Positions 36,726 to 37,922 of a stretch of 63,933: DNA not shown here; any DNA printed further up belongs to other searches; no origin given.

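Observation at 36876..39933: Pho-box-controlled chemoreceptor translationally coupled to a PstS paralog: candidate binding-protein-mediated phosphate taxis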

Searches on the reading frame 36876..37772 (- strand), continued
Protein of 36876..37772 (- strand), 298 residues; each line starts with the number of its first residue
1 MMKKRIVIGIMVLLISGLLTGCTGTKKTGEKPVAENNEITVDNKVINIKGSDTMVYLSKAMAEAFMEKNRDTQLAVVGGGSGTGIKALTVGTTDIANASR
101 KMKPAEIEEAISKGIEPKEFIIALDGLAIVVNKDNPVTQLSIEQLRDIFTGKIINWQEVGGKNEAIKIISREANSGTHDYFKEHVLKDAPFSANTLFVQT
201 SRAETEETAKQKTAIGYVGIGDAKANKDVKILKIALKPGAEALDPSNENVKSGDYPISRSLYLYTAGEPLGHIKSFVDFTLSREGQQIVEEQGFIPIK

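Call 21: find_encoding_contigs(protein=P0006, flank=8000, max_places=2)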
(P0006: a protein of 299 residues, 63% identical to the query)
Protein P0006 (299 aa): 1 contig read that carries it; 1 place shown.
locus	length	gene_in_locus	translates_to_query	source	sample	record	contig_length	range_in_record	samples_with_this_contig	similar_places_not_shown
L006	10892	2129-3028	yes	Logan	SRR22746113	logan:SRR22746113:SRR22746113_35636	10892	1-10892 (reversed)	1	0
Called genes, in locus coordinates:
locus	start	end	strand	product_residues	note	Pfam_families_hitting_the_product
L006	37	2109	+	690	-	PF02743:dCache_1, PF17201:Cache_3-Cache_2 (weak), PF00672:HAMP, PF00015:MCPsignal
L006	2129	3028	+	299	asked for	PF12849:PBP_like_2, PF13531:SBP_bac_11, PF01547:SBP_bac_1, PF12727:PBP_like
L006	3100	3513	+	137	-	PF00534:Glycos_transf_1, PF13524:Glyco_trans_1_2 (weak), PF13692:Glyco_trans_1_4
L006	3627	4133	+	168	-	PF01569:PAP2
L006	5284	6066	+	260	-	PF00395:SLH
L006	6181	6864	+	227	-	PF07833:Cu_amine_oxidN1, PF08305:NPCBM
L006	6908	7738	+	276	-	PF12849:PBP_like_2, PF13531:SBP_bac_11, PF01547:SBP_bac_1, PF12727:PBP_like (weak)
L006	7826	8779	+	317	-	PF00528:BPD_transp_1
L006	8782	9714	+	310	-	PF00528:BPD_transp_1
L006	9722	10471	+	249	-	PF07833:Cu_amine_oxidN1, PF08305:NPCBM (weak)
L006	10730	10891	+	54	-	?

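Call 22: find_encoding_contigs(protein=P0008, flank=8000, max_places=2)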
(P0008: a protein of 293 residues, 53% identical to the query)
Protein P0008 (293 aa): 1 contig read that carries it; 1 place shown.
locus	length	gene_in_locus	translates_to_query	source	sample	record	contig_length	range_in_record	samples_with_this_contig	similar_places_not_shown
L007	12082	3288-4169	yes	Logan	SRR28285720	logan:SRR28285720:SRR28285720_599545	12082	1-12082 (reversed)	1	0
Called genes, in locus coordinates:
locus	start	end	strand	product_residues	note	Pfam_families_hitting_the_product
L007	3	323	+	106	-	?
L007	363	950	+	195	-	PF04542:Sigma70_r2, PF07638:Sigma70_ECF, PF08281:Sigma70_r4_2, PF04545:Sigma70_r4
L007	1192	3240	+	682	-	PF02743:dCache_1, PF00672:HAMP, PF00015:MCPsignal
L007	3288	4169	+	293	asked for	PF12849:PBP_like_2, PF13531:SBP_bac_11, PF01547:SBP_bac_1, PF12727:PBP_like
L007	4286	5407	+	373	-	PF12849:PBP_like_2, PF01547:SBP_bac_1, PF12727:PBP_like (faint)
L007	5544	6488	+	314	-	PF00528:BPD_transp_1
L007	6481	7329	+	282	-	PF00528:BPD_transp_1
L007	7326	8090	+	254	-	PF02463:SMC_N, PF13476:AAA_23 (weak), PF00005:ABC_tran, PF13304:AAA_21 (weak)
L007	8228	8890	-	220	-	PF01895:PhoU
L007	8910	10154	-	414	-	PF00563:EAL, PF00571:CBS (faint)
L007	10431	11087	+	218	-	PF00702:Hydrolase, PF12710:HAD, PF13419:HAD_2, PF13242:Hydrolase_like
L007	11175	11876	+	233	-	PF00882:Zn_dep_PLPC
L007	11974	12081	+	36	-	?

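Call 23: find_encoding_contigs(protein=P0010, flank=8000, max_places=2)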
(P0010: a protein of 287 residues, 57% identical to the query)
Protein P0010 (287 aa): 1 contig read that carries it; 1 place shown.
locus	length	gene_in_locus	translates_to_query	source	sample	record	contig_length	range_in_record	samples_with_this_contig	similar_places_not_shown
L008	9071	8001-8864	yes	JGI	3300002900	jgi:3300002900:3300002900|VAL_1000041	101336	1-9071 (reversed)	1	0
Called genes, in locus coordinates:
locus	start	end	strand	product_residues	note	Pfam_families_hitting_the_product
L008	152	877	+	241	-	PF00149:Metallophos, PF12850:Metallophos_2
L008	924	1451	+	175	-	PF13411:MerR_1, PF00376:MerR, PF09278:MerR-DNA-bind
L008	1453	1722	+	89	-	PF13192:Thioredoxin_3 (faint)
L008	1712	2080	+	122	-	-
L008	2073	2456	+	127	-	PF12840:HTH_20 (weak), PF24034:DUF7343 (weak), PF01022:HTH_5, PF12802:MarR_2 (weak), PF01978:TrmB (weak), PF09339:HTH_IclR (faint)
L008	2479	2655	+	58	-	-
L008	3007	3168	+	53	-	-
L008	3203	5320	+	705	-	PF00384:Molybdopterin, PF01568:Molydop_binding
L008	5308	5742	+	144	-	PF13187:Fer4_9 (weak), PF13237:Fer4_10 (weak), PF13247:Fer4_11, PF14697:Fer4_21 (weak), PF12838:Fer4_7, PF13187:Fer4_9 (weak), PF25160:LdpA_Fe-S-bd (weak), PF12837:Fer4_6 (weak), +3 more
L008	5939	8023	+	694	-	PF02743:dCache_1, PF00672:HAMP, PF00015:MCPsignal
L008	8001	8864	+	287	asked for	PF12849:PBP_like_2, PF01547:SBP_bac_1 (weak), PF13531:SBP_bac_11, PF12727:PBP_like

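Call 24: search_solved_structures(query=window:36876-37772:-, max_evalue=1e-10, show_alignments=3)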
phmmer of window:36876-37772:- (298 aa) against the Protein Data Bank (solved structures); distinct sequences matched with E-value up to 1e-10: 11.
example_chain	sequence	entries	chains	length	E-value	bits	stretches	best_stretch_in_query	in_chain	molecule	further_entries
4gd5_A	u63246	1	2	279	3.3e-33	118.7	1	42-298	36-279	Phosphate ABC transporter, phosphate-binding protein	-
4q8r_A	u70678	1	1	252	6.3e-33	117.8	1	46-298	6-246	Phosphate ABC transporter, phosphate-binding protein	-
4pqj_A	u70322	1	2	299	7.6e-33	117.5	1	48-297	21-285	Phosphate binding protein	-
4omb_A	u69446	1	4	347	1.1e-32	117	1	47-297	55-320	Phosphate binding protein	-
4jwo_A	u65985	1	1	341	2.5e-31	112.5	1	34-297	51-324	Phosphate binding protein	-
1twy_A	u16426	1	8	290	5.3e-31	111.4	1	44-295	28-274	ABC transporter, periplasmic substrate-binding protein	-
4n13_A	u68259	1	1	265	3.1e-26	95.8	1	42-298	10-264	Phosphate ABC transporter, periplasmic phosphate-binding protein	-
4exl_A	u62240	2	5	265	4e-26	95.5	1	49-298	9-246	Phosphate-binding protein pstS 1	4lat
9l8j_A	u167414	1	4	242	1.3e-25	93.8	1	46-289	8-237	Sll0540 protein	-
4h1x_A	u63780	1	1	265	6.8e-24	88.1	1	46-159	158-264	Phosphate-binding protein pstS 2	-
4ecf_A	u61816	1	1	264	9.5e-22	81.1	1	47-294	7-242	ABC-type phosphate transport system, periplasmic component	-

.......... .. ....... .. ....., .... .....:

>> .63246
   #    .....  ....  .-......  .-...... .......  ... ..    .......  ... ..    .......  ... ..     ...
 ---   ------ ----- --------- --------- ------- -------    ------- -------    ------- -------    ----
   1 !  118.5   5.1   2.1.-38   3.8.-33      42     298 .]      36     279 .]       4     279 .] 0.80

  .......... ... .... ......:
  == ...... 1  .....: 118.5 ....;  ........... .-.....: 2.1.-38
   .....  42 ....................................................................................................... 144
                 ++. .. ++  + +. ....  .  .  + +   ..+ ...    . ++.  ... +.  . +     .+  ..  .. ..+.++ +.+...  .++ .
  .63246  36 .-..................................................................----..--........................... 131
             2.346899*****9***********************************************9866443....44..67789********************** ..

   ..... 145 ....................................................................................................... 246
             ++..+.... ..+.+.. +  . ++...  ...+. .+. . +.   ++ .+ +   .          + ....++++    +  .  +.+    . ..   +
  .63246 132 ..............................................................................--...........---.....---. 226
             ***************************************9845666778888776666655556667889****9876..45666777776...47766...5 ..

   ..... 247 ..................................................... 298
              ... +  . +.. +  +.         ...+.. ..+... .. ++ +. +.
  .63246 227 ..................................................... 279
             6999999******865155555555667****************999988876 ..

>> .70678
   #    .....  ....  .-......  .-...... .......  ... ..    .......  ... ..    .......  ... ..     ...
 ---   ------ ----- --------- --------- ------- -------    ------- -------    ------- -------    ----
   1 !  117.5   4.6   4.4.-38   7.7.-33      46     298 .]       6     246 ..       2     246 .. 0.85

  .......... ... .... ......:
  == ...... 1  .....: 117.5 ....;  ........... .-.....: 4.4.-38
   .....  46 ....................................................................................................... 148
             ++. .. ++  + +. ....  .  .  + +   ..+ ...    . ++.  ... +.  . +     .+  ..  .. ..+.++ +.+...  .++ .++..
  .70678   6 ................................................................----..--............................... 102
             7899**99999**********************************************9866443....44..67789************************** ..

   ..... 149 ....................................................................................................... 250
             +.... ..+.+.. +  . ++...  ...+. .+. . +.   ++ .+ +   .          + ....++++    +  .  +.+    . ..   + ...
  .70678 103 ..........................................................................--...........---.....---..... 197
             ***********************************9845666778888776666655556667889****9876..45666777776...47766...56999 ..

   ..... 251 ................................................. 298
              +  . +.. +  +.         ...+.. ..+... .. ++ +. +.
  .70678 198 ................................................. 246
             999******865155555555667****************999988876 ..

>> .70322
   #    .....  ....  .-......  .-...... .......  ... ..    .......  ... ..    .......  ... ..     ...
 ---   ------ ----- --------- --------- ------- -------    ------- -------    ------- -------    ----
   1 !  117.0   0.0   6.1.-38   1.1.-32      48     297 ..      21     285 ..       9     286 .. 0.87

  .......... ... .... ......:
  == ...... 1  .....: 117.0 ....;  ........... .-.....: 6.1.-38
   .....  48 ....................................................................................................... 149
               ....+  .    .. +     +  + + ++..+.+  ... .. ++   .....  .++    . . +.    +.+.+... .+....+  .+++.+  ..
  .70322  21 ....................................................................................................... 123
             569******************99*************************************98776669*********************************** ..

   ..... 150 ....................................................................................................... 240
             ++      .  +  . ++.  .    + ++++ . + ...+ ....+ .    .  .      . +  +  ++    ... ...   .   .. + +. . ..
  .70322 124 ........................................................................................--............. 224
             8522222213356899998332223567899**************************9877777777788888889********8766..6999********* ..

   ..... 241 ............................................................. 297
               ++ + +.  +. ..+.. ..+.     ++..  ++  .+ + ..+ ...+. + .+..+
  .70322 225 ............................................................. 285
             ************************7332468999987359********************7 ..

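Call 25: find_encoding_contigs(protein=P0032, flank=8000, max_places=2)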
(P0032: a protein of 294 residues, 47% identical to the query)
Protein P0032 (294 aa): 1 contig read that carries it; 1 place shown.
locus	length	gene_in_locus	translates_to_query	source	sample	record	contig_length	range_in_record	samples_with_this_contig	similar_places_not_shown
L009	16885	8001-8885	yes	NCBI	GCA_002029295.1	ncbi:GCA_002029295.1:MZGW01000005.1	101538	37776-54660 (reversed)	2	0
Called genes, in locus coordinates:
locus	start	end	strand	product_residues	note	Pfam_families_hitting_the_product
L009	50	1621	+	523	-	PF06103:DUF948 (faint), PF00015:MCPsignal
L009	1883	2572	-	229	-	PF20730:YetF_N, PF04239:DUF421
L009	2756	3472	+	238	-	PF02557:VanY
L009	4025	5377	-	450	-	PF00581:Rhodanese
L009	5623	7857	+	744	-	PF02743:dCache_1, PF00672:HAMP, PF00015:MCPsignal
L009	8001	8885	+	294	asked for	PF12849:PBP_like_2, PF13531:SBP_bac_11 (weak), PF12727:PBP_like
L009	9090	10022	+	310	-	PF00528:BPD_transp_1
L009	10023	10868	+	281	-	PF00528:BPD_transp_1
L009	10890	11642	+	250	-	PF02463:SMC_N, PF13175:AAA_15, PF00005:ABC_tran, PF13304:AAA_21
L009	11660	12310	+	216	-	PF01895:PhoU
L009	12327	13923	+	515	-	PF00367:PTS_EIIB, PF02378:PTS_EIIC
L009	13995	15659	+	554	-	PF00128:Alpha-amylase, PF14701:hDGE_amylase (weak), PF16657:Malt_amylase_C, PF23915:SusG_C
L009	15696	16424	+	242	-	PF00392:GntR, PF08279:HTH_11 (faint), PF07702:UTRA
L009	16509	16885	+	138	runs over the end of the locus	PF00892:EamA (weak)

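Call 26: find_encoding_contigs(protein=P0020, flank=8000, max_places=2)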
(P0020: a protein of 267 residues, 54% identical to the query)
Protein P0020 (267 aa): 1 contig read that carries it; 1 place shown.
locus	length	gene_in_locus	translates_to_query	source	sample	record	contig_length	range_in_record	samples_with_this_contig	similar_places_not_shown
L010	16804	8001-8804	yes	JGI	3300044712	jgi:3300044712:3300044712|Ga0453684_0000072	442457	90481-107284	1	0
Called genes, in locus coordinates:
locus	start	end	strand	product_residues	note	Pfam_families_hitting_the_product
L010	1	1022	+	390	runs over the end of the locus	PF00512:HisKA, PF02518:HATPase_c, PF14501:HATPase_c_5, PF13589:HATPase_c_3 (weak)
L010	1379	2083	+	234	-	PF10677:DUF2490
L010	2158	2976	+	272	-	PF12849:PBP_like_2, PF01547:SBP_bac_1, PF13531:SBP_bac_11, PF12727:PBP_like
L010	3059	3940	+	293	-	PF00528:BPD_transp_1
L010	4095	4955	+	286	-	PF00528:BPD_transp_1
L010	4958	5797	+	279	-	PF00005:ABC_tran, PF02463:SMC_N, PF13304:AAA_21 (weak)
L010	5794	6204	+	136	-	PF01451:LMWPc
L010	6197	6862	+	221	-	PF01895:PhoU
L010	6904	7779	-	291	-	PF00149:Metallophos, PF12850:Metallophos_2 (weak)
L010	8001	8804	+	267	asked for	PF12849:PBP_like_2, PF13531:SBP_bac_11, PF01547:SBP_bac_1 (weak), PF12727:PBP_like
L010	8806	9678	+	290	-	PF00528:BPD_transp_1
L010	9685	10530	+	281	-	PF00528:BPD_transp_1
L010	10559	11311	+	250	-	PF00005:ABC_tran, PF13304:AAA_21 (faint)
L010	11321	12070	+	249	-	PF02463:SMC_N (faint), PF00005:ABC_tran, PF13304:AAA_21 (faint)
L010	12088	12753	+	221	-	PF01895:PhoU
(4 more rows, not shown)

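Call 50: find_encoding_contigs(protein=P0014, flank=6000, max_places=1)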
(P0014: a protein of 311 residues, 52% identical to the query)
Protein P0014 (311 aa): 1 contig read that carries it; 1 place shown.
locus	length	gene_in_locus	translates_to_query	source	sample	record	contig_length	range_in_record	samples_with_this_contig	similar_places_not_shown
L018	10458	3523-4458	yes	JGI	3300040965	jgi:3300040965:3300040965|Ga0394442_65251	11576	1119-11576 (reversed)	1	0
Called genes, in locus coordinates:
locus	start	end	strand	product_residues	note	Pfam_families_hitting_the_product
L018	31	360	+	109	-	PF00528:BPD_transp_1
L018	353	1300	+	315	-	PF00528:BPD_transp_1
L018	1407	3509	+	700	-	PF02743:dCache_1, PF00672:HAMP, PF00015:MCPsignal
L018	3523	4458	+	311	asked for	PF12849:PBP_like_2, PF13531:SBP_bac_11 (weak), PF12727:PBP_like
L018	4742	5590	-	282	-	PF00563:EAL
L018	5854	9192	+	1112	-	PF02811:PHP, PF07733:DNA_pol3_alpha, PF17657:DNA_pol3_finger, PF14579:HHH_6, PF01336:tRNA_anti-codon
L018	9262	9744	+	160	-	PF04608:PgpA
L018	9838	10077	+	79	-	PF02081:TrpBP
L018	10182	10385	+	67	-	-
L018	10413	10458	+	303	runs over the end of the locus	PF17848:Zn_ribbon_ACC, PF01039:Carboxyl_trans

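Call 51: find_encoding_contigs(protein=P0012, flank=6000, max_places=1)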
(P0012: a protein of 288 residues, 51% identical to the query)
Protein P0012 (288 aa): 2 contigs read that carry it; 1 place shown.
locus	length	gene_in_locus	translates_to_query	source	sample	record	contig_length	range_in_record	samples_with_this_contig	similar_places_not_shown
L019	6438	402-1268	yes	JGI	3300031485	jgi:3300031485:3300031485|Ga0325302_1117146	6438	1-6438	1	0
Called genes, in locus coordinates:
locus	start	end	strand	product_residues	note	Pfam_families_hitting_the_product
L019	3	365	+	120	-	?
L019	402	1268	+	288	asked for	PF12849:PBP_like_2, PF01547:SBP_bac_1 (weak), PF13531:SBP_bac_11, PF12727:PBP_like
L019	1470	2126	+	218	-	PF00702:Hydrolase, PF12710:HAD, PF13419:HAD_2, PF13242:Hydrolase_like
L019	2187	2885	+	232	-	PF00882:Zn_dep_PLPC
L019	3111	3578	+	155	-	PF04308:RNaseH_like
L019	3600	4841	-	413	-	PF00563:EAL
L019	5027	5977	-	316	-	PF12838:Fer4_7 (faint)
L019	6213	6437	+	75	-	?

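Call 52: find_encoding_contigs(protein=P0019, flank=6000, max_places=1)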
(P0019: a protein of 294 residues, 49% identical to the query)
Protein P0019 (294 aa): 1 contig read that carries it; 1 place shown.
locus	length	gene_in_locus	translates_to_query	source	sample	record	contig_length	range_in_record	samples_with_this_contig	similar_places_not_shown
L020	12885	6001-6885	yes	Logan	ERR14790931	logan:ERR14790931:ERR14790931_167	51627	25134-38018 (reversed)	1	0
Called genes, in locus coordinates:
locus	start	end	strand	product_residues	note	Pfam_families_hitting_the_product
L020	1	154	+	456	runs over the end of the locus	PF12229:PG_binding_4, PF04294:VanW, PF07501:G5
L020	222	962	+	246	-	-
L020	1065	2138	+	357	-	PF02618:YceG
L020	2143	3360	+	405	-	PF01136:Peptidase_U32, PF16325:Peptidase_U32_C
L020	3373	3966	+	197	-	PF00485:PRK, PF13238:AAA_18 (weak)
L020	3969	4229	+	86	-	PF16256:DUF4911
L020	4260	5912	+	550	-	PF03717:PBP_dimer, PF00905:Transpeptidase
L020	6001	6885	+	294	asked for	PF12849:PBP_like_2, PF13531:SBP_bac_11, PF01547:SBP_bac_1 (weak), PF12727:PBP_like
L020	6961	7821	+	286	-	PF00528:BPD_transp_1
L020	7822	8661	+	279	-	PF00528:BPD_transp_1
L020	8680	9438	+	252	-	PF13555:AAA_29 (weak), PF02463:SMC_N, PF00005:ABC_tran, PF13304:AAA_21 (weak)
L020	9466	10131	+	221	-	PF01895:PhoU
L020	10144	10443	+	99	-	PF28096:CC_Se_fam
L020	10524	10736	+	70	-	-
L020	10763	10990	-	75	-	PF13384:HTH_23 (weak), PF13518:HTH_28 (weak)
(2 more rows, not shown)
